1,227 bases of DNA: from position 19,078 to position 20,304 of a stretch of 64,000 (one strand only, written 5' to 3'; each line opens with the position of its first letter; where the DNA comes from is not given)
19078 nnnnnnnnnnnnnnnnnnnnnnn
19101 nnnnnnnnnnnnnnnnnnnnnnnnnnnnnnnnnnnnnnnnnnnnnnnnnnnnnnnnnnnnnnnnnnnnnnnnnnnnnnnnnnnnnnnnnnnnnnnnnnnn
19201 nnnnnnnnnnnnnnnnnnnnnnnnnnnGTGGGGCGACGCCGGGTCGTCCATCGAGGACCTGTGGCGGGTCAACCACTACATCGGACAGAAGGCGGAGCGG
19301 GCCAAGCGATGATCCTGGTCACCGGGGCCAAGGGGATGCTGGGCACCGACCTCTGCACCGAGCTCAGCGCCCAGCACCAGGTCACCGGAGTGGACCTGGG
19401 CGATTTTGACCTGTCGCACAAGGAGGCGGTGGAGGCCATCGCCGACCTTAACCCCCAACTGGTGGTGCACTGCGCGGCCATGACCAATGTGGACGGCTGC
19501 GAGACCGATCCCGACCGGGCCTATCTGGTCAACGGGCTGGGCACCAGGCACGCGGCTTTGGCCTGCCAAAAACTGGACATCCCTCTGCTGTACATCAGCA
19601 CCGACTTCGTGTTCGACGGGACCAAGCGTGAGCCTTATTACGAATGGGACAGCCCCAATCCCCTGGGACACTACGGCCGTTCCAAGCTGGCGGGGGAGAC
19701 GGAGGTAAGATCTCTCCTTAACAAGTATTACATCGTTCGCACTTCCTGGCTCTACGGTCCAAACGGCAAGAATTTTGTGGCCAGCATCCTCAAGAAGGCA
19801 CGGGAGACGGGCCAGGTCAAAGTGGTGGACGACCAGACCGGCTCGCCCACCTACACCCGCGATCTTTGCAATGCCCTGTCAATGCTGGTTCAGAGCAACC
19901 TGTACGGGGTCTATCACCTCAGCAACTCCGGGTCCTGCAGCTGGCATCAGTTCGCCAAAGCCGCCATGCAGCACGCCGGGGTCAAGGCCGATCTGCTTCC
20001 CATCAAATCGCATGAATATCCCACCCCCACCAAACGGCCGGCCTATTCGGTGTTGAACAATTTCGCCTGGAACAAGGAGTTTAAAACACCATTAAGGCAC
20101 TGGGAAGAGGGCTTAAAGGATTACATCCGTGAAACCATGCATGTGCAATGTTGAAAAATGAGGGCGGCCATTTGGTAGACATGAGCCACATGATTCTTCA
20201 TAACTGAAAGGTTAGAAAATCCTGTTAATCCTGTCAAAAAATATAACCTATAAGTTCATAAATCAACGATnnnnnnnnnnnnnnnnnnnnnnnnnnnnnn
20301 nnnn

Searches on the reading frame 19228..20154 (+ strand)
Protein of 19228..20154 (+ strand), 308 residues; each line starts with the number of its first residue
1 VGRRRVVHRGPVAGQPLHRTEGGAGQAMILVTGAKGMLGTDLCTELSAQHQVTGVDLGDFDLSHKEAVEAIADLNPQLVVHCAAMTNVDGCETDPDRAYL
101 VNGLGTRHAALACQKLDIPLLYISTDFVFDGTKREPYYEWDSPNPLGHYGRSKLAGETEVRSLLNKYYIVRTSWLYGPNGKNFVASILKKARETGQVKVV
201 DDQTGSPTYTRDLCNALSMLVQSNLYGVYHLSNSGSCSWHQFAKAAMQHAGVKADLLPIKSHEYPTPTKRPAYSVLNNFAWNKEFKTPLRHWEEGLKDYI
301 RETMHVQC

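Call 62: search_protein_families(library=pfam, proteins=[window:19228-20154:+], max_evalue=0.00001)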
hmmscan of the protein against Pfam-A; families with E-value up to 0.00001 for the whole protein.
window:19228-20154:+ (308 aa): 6 families
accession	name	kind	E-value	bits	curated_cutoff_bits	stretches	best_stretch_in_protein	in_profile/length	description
PF04321.23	RmlD_sub_bind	-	2.3e-96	322.7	27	1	28-303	2-285/287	RmlD substrate binding domain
PF01370.27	Epimerase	-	2.7e-25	89.6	20.9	1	29-223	1-227/240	NAD dependent epimerase/dehydratase family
PF16363.11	GDP_Man_Dehyd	-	1.4e-11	44.9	27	1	52-255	51-271/332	GDP-mannose 4,6 dehydratase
PF02719.21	Polysacc_synt_2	-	3.6e-08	33.4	20.2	0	63-126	64-129/293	Polysaccharide biosynthesis protein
PF01073.25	3Beta_HSD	-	6.9e-08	32.3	22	0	61-215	53-223/280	3-beta hydroxysteroid dehydrogenase/isomerase family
PF07993.18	NAD_binding_4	-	1.7e-06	27.9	20.1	0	75-177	88-209/258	Male sterility protein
